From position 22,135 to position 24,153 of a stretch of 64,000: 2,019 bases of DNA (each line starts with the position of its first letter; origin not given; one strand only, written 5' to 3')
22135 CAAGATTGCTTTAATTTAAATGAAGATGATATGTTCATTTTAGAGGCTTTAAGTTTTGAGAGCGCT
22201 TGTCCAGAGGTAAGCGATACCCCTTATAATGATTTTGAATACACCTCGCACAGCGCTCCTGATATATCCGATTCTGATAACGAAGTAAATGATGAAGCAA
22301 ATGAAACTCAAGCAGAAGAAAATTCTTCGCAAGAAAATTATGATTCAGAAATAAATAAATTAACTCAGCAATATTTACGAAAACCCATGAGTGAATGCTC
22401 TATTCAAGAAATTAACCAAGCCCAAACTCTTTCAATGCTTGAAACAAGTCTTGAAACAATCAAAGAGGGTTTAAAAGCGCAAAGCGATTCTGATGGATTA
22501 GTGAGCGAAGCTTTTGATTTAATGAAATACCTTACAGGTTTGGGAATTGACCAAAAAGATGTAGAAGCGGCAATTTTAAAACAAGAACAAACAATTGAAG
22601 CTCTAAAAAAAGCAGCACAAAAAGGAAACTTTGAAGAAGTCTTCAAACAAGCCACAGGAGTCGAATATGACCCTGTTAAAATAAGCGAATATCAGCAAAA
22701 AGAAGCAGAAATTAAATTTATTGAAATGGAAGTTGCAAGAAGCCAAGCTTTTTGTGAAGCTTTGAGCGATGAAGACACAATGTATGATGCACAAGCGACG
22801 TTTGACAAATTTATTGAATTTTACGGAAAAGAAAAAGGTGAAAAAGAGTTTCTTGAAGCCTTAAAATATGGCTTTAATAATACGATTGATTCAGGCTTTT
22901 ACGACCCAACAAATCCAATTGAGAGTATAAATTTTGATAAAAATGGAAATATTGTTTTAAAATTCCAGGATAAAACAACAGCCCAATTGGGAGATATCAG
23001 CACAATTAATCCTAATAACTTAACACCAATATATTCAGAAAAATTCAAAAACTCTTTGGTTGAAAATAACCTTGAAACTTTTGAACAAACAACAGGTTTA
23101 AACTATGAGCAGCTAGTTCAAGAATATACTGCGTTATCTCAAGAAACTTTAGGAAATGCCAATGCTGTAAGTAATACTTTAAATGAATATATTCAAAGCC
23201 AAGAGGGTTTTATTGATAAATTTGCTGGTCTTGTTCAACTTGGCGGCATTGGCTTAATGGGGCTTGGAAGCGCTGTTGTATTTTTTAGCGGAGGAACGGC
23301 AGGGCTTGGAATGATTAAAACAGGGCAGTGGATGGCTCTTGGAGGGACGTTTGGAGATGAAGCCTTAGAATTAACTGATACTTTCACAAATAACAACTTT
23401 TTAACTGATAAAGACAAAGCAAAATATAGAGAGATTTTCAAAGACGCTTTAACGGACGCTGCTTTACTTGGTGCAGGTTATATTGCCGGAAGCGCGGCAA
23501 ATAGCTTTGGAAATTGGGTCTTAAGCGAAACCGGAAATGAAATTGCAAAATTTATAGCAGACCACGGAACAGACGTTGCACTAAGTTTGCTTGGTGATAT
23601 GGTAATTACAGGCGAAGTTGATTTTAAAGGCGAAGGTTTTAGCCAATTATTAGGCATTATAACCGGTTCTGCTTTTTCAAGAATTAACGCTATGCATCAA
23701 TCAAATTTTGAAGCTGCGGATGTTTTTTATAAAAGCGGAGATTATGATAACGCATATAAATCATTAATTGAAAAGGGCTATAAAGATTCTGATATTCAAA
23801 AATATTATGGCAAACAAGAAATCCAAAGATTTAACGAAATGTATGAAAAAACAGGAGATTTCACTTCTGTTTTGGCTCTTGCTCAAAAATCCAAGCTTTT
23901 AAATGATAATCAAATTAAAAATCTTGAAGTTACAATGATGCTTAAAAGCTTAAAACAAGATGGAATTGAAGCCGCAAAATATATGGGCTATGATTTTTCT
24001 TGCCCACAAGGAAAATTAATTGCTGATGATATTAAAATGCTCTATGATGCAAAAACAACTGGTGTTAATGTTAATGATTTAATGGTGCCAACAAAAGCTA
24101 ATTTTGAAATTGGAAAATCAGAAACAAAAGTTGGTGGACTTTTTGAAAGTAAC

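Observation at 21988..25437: Calpain-like Cys/His/Asn protease module at the end of a 1149-aa bacterial protein with a glycine-zipper hydrophobic core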

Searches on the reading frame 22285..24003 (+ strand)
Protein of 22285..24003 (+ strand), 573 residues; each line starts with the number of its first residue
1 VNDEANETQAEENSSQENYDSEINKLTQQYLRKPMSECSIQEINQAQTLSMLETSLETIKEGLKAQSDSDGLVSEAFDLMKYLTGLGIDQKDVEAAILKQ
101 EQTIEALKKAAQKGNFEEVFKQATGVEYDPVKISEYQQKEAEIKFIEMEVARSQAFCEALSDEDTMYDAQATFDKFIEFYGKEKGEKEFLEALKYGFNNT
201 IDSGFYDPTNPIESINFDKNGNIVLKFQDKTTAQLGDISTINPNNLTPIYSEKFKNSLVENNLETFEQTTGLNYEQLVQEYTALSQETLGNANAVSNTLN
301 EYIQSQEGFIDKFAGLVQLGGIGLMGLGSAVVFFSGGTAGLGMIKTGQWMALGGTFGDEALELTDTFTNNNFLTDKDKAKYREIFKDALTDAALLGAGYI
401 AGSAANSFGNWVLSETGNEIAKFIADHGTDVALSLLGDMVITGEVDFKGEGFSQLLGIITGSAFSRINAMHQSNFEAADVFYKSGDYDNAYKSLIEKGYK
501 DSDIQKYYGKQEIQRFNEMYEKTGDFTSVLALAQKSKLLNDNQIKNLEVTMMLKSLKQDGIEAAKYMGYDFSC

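Call 33: find_homologous_proteins(query=A4, max_evalue=0.001)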
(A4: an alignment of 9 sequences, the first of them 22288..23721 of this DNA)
Query A4 (9 sequences) (478 aa, profile of the alignment): 2 proteins with E <= 0.001 among 8000 candidates.
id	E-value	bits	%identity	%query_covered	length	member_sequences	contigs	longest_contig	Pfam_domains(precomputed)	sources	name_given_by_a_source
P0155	2.4e-139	484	42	97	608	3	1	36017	-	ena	-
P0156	2.0e-106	375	56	43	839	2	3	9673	-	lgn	-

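Call 34: search_solved_structures(query=A4, max_evalue=10, show_alignments=2)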
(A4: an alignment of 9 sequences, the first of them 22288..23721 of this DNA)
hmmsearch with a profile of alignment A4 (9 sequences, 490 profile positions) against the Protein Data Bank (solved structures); distinct sequences matched with E-value up to 10: 4.
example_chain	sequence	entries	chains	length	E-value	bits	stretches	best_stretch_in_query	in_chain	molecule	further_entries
11rn_X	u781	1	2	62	0.094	14.8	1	170-222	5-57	VP1 structural protein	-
7rro_B0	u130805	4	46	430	0.15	14.1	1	55-128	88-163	Tektin-2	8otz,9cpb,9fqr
7myz_C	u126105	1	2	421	0.54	12.3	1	226-356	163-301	Fusion protein of Leukocyte surface antigen CD47 an Soluble cytochrome b562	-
8a3y_M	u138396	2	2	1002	1.6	10.7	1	130-205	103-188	SPT6 | Transcription elongation factor SPT6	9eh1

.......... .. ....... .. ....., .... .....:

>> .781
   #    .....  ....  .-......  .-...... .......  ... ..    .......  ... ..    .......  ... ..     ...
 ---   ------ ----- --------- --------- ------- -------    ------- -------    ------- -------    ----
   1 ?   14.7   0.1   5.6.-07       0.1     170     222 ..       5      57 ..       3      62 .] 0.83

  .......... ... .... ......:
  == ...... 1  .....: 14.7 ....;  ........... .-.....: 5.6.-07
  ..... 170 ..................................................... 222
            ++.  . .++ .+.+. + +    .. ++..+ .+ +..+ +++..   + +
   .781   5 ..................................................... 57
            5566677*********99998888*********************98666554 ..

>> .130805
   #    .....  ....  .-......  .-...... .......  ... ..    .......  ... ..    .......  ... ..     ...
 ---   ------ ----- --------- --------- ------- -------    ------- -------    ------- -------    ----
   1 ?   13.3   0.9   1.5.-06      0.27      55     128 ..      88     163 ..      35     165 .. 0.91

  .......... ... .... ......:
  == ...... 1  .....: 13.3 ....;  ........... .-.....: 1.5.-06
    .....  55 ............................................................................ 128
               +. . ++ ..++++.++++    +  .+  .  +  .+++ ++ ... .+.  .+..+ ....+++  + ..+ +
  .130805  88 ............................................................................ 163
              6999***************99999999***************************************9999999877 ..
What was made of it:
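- On Membrane-inserting translocation domain (colicin / diphtheria T-like): Profile against PDB found nothing (call 34).
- Tried and rejected: Profile against PDB: nothing (call 34).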

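Call 53: search_protein_families(library=pfam, proteins=[P0156, P0155], max_evalue=1)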
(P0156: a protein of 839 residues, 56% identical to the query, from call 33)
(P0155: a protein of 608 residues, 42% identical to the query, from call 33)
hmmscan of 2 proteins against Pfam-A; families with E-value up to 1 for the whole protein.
P0156 (839 aa): 2 families
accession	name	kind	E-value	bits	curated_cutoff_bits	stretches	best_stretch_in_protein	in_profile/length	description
PF00191.25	Annexin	-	0.0073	16.8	25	1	645-673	28-56/66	Annexin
PF04607.23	RelA_SpoT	-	0.025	15.3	27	0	697-744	57-104/113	Region found in RelA / SpoT proteins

P0155 (608 aa): 0 families

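Call 55: find_related_loci(query=A4, collection=genome_contigs, flank=8000)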
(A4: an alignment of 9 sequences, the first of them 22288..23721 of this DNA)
Query A4 (478 aa) in genome_contigs; peptide patterns used: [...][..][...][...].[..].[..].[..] (x = any residue, [..] = any of these).
37 stretches matched a pattern; 10 encode a relative of the query (tblastn E <= 1e-3); 10 distinct loci.
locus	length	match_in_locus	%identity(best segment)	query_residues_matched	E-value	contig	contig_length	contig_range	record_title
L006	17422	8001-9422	42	6-467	2e-111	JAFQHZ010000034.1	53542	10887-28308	MAG: Candidatus Gastranaerophilales bacterium isolate RGIG1837 Goat_Cecum-5__c535047, whole genome shotgun sequence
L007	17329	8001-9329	33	23-478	1e-60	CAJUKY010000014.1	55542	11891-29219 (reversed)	TPA_asm: Candidatus Gastranaerophilales bacterium isolate MGBC157385 genome assembly, contig: MGBC157385.14, whole genom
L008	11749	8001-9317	32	44-478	1e-59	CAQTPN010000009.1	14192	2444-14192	MAG TPA_asm: uncultured bacterium isolate MGBC159708 genome assembly, contig: MGBC159708.9, whole genome shotgun sequenc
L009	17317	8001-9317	33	44-478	5e-59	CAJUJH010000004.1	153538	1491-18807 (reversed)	TPA_asm: Candidatus Gastranaerophilales bacterium isolate MGBC142924 genome assembly, contig: MGBC142924.4, whole genome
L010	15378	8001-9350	31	43-471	1e-56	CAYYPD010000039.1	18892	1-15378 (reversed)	MAG TPA_asm: uncultured Muribaculaceae bacterium isolate binchicken_co323_430 genome assembly, contig: NODE_2865_length_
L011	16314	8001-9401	34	6-478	1e-71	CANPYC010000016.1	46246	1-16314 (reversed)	MAG: Candidatus Gastranaerophilales bacterium isolate Lapin-004__bin56 genome assembly, contig: Lapin-004__NODE_872_leng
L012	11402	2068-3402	29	44-478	1e-51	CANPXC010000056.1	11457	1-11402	MAG: Candidatus Gastranaerophilales bacterium isolate Lapin-004__bin83 genome assembly, contig: Lapin-004__NODE_7656_len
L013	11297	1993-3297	31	38-466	1e-48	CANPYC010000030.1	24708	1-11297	MAG: Candidatus Gastranaerophilales bacterium isolate Lapin-004__bin56 genome assembly, contig: Lapin-004__NODE_2456_len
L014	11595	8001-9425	29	2-468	5e-40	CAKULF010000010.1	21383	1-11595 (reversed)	MAG: uncultured Candidatus Melainabacteria bacterium isolate REFINED_METABAT215_TOP10_CONTIGS_1500_ASSEMBLY_K77_MERGED__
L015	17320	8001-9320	32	44-478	4e-56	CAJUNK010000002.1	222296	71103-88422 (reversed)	TPA_asm: Candidatus Gastranaerophilales bacterium isolate MGBC162268 genome assembly, contig: MGBC162268.2, whole genome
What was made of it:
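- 22315..23721 (+): Conserved lineage-specific carrier module (aa ~110-578). Mostly alpha-helical and unannotated. Among genome hits, 9 of 10 loci are labelled Gastranaerophilales, Melainabacteria or unclassified (call 55).
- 23224..23361 (+): Gly-rich hydrophobic helical hairpin followed by the most conserved motif of the module, A-[LI]-[AG]-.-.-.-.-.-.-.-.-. (aa 413-458). This motif served as the search pattern in call 55.
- Two paralogues with different cargos occur in one MAG (L011 and L013, call 55). All source genomes are gut MAGs of mammals and birds (call 55).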

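Call 82: search_protein_families(library=pfam, proteins=[L008:10651-10935:+, L014:10849-11160:+], max_evalue=1)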
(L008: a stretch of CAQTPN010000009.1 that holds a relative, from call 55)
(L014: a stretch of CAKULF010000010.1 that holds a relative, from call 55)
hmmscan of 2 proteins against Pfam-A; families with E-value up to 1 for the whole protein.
L008:10651-10935:+ (94 aa): 3 families
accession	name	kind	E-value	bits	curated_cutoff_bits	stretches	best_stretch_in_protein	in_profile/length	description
PF23740.1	Ig_ZP2_3rd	-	0.0073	16.9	27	1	13-58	33-78/93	Zona pellucida sperm-binding protein 2, Ig-like domain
PF24466.1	DUF7578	-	0.017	15.2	27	1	39-63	30-54/65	Domain of unknown function (DUF7578)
PF09717.15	CPW_WPC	-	0.1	13.9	23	1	36-64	15-43/59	Plasmodium falciparum domain of unknown function (CPW_WPC)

L014:10849-11160:+ (103 aa): 5 families
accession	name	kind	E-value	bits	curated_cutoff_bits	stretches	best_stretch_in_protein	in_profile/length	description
PF21127.4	ATG1-like_MIT2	-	0.013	16.2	27.6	1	40-85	27-71/95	ATG1-like, MIT domain 2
PF19241.4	DUF5891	-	0.026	14.8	27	1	4-96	53-141/198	Family of unknown function (DUF5891)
PF23100.1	DUF2096_N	-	0.042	14.7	26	1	40-92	14-69/96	DUF2096 N-terminal four-helical bundle domain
PF24557.2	DExH14_plug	-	0.089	13.8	27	1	32-86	48-103/105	DExH14 plug domain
PF17222.9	Peptidase_C107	-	0.26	10.7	25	1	5-73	237-308/314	Viral cysteine endopeptidase C107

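Call 83: predict_structure(alignment_id=A6)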
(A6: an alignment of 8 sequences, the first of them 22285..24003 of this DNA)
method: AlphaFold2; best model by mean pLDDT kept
length: 573 residues; sequences in the alignment: 8
mean_pLDDT: 63.3   pTM: 0.42
mean pLDDT of the five models: 63.3, 58.0, 57.1, 55.7, 55.6
residues with pLDDT >= 90: 27; 70-90: 272; 50-70: 69; < 50: 205
segments of 3 or more residues with pLDDT < 50: 1-13, 68-77, 79-86, 306-468, 565-573
pLDDT, mean of each block of 10 residues (from residue 1): 36 61 84 85 83 68 50 46 50 74 86 87 82 77 69 78 82 90 88 84 79 90 91 86 78 76 79 72 71 58 48 40 41 40 40 37 35 37 34 26 26 30 32 32 33 39 46 72 82 76 76 84 85 85 82 72 47 31
secondary structure, 60 per line:
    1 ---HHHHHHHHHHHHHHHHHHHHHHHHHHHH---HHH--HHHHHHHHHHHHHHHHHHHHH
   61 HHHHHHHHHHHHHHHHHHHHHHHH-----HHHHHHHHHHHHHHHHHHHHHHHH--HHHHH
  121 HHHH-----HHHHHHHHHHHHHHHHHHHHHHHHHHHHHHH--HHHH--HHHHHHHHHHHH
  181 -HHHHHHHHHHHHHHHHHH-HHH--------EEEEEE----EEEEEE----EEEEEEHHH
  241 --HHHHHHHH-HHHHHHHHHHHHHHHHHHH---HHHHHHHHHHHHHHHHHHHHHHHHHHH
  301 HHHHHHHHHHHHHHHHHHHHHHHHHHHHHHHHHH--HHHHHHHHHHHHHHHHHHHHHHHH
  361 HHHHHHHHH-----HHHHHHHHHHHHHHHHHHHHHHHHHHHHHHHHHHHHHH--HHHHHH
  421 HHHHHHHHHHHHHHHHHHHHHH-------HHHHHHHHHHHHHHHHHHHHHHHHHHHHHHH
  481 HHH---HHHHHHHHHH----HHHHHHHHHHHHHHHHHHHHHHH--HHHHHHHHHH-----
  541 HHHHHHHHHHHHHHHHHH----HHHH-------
elements in order: H4-31 H40-84 H90-113 H116-124 H130-160 H163-166 H169-180 H182-199 E212-217 E222-227 E232-237 H243-250 H252-270 H274-334 H337-369 H375-412 H415-442 H450-483 H487-496 H501-523 H526-535 H541-558 H563-566
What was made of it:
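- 22315..23721 (+): AF2 pLDDT 70-90 for aa ~110-400 and below 50 for aa 405-567 (call 83).
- On Membrane-inserting translocation domain (colicin / diphtheria T-like): It is predicted helical, but with pLDDT below 50 (call 83).
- Tried and rejected: AF2 model: poor in the hydrophobic half (call 83).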

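Call 85: fold_search(model_id=the predicted structure, library=pdb)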
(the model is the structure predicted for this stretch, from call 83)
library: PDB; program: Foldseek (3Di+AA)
matches with E <= 10: 209; with E <= 0.001: 0
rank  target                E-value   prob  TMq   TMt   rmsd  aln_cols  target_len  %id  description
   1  9gm6_B                3.8e-03  0.20  0.08  0.05  51.1       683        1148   11  MukBEF in a nucleotide-bound state with open neck gate (heads core) (released 2025-03-26)
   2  9gm7_A                6.2e-03  0.18  0.08  0.04  71.1       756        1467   12  MukBEF in a nucleotide-bound state with open neck gate (monomer) (released 2025-03-26)
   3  9gm9_A                9.9e-03  0.16  0.09  0.06  44.5       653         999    9  MukBEF in a DNA capture state (released 2025-03-26)
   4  9gm6_A                1.5e-02  0.20  0.10  0.06  49.8       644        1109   10  MukBEF in a nucleotide-bound state with open neck gate (heads core) (released 2025-03-26)
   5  7nyx_A                2.2e-02  0.10  0.08  0.04  71.8       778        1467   12  Cryo-EM structure of the MukBEF-MatP-DNA monomer (closed conformation) (released 2021-07-07)
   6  6yvu_A                1.1e-01  0.06  0.07  0.04  64.7       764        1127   11  Condensin complex from S.cerevisiae ATP-free apo non-engaged state (released 2020-07-15)
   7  8i4x_B                3.5e-01  0.04  0.08  0.06  92.4       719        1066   10  Cryo-EM structure of 5-subunit Smc5/6 (released 2024-06-26)
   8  5wk5_A                4.3e-01  0.15  0.12  0.21  32.7       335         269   12  Cryo-EM structure of P. aeruginosa flagellar filaments A443V (released 2017-10-25)
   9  6xr1                  4.9e-01  0.06  0.09  0.10  28.8       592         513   12  Computationally designed right-handed alpha/alpha single-chain toroid with 9 repeats (released 2021-07-14)
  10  4mn4_C                6.2e-01  0.12  0.08  0.19  16.5       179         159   14  Structural Basis for the MukB-topoisomerase IV Interaction (released 2013-10-23)
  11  6cnm_A                7.5e-01  0.08  0.08  0.11  25.9       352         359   13  Cryo-EM structure of the human SK4/calmodulin channel complex (released 2018-05-02)
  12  7zr1_D                7.5e-01  0.03  0.07  0.05  84.3       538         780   11  Chaetomium thermophilum Mre11-Rad50-Nbs1 complex bound to ATPyS (composite structure) (released 2023-01-11)
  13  9e5c_6d               7.9e-01  0.04  0.07  0.02  58.5       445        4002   12  Cryo-EM structure of 96 nm repeat of microtubule doublet from T. brucei flagellum (released 2025-03-12)
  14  7nyw_B                8.7e-01  0.03  0.07  0.05  49.8       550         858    9  Cryo-EM structure of the MukBEF-MatP-DNA head module (released 2021-07-07)
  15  7ogt_B                9.6e-01  0.04  0.10  0.09  56.3       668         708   11  Folded elbow of cohesin (released 2021-07-28)
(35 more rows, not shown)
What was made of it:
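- Its hydrophobic part is modelled with pLDDT below 50 (calls 34, 83, 85).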

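Call 88: search_protein_families(library=pfam, proteins=[L011:7416-11312:+, L013:946-4575:+, L015:6927-11063:+, L006:7677-11069:+], max_evalue=0.05)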
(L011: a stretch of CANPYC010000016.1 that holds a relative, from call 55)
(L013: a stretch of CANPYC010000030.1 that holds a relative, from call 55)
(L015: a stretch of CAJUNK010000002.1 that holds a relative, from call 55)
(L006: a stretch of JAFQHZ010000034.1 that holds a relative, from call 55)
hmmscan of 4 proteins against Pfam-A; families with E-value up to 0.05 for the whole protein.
L011:7416-11312:+ (1298 aa): 1 family
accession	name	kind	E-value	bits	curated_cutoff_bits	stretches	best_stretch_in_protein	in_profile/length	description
PF00498.31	FHA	-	1.1e-06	29.4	20.7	1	948-989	2-46/67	FHA domain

L013:946-4575:+ (1209 aa): 1 family
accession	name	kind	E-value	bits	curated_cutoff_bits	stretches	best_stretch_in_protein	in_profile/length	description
PF00191.25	Annexin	-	0.0046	17.5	25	0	289-314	33-57/66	Annexin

L015:6927-11063:+ (1378 aa): 1 family
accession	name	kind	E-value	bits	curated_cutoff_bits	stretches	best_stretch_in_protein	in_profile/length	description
PF05394.16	AvrB_AvrC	-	1.9e-14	54.1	23.2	1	1284-1370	238-323/326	Avirulence protein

L006:7677-11069:+ (1130 aa): 1 family
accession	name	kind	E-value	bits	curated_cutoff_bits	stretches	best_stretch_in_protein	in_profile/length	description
PF07737.17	ATLF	-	0.043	14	27.4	1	1014-1071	105-162/193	Anthrax toxin lethal factor, N- and C-terminal domain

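Call 95: search_protein_families(library=padloc, proteins=[L011:7416-11312:+, L013:946-4575:+, L015:6927-11063:+], max_evalue=0.01)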
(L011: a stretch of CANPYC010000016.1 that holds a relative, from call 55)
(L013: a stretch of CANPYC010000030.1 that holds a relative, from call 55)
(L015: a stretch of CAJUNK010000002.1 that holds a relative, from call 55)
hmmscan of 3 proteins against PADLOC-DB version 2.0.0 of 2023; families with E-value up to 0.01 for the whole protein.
L011:7416-11312:+ (1298 aa): 0 families

L013:946-4575:+ (1209 aa): 0 families

L015:6927-11063:+ (1378 aa): 0 families

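Call 96: search_protein_families(library=ncbifam, proteins=[L011:7416-11312:+, L013:946-4575:+, L015:6927-11063:+], max_evalue=0.01)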
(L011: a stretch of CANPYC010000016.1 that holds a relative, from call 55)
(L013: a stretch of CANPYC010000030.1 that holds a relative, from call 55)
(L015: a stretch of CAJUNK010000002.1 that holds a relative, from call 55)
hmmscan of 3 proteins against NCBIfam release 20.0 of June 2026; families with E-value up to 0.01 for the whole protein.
L011:7416-11312:+ (1298 aa): 2 families
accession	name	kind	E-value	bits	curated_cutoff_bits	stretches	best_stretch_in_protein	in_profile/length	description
TIGR03354.1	VI_FHA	hypoth_equivalog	0.00024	21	120.25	1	948-1001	27-83/420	type VI secretion system-associated FHA domain protein TagH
NF041660.2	oxygluDhInhib_OdhI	equivalog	0.0036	17.2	200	0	945-991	56-104/130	oxoglutarate dehydrogenase inhibitor Odhl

L013:946-4575:+ (1209 aa): 0 families

L015:6927-11063:+ (1378 aa): 1 family
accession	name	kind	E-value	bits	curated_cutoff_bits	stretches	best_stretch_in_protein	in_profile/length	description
NF041403.1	XopAH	subfamily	3.5e-16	59.8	220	1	1283-1369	201-286/288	XopAH/AvrB family type III secretion system effector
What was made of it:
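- An AvrB-like cargo sits on the same carrier in L015 (calls 88, 96).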

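Call 97: search_protein_families(library=pfam, alignment_id=A4, max_evalue=1)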
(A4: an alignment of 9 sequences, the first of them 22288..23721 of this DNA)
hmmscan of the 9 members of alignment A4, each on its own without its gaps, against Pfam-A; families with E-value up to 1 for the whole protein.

A. member 1, window:22288-23721:+ (478 aa): 1 family
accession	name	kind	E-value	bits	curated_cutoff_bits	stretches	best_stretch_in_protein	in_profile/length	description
PF10336.14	DUF2420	-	0.024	15.1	23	1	256-318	47-104/108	Protein of unknown function (DUF2420)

B. families by the number of members that match (of 9 scanned): 19 families
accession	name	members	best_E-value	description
PF15487.11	FAM220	1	0.0014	FAM220 family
PF10336.14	DUF2420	1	0.024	Protein of unknown function (DUF2420)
PF15005.11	IZUMO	1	0.025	Izumo sperm-egg fusion, Ig domain-associated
PF23067.1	MG280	1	0.039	Uncharacterised protein MG280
PF06276.17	FhuF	1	0.072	Ferric iron reductase FhuF-like transporter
PF16036.10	Chalcone_3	1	0.082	Chalcone isomerase-like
PF12976.13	DUF3860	1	0.084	Domain of Unknown Function with PDB structure (DUF3860)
PF25318.1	WH_GDS1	1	0.092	GDS1 winged helix domain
PF01644.23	Chitin_synth_1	1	0.11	Chitin synthase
PF05778.17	Apo-CIII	1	0.12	Apolipoprotein CIII (Apo-CIII)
PF11447.13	DUF3201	1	0.12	Protein of unknown function (DUF3201)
PF08647.16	BRE1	1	0.16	BRE1 E3 ubiquitin ligase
PF07319.16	DnaI_N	1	0.18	Primosomal protein DnaI N-terminus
PF07506.17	RepB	1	0.18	RepB plasmid partitioning protein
PF05362.19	Lon_C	1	0.19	Lon protease (S16) C-terminal proteolytic domain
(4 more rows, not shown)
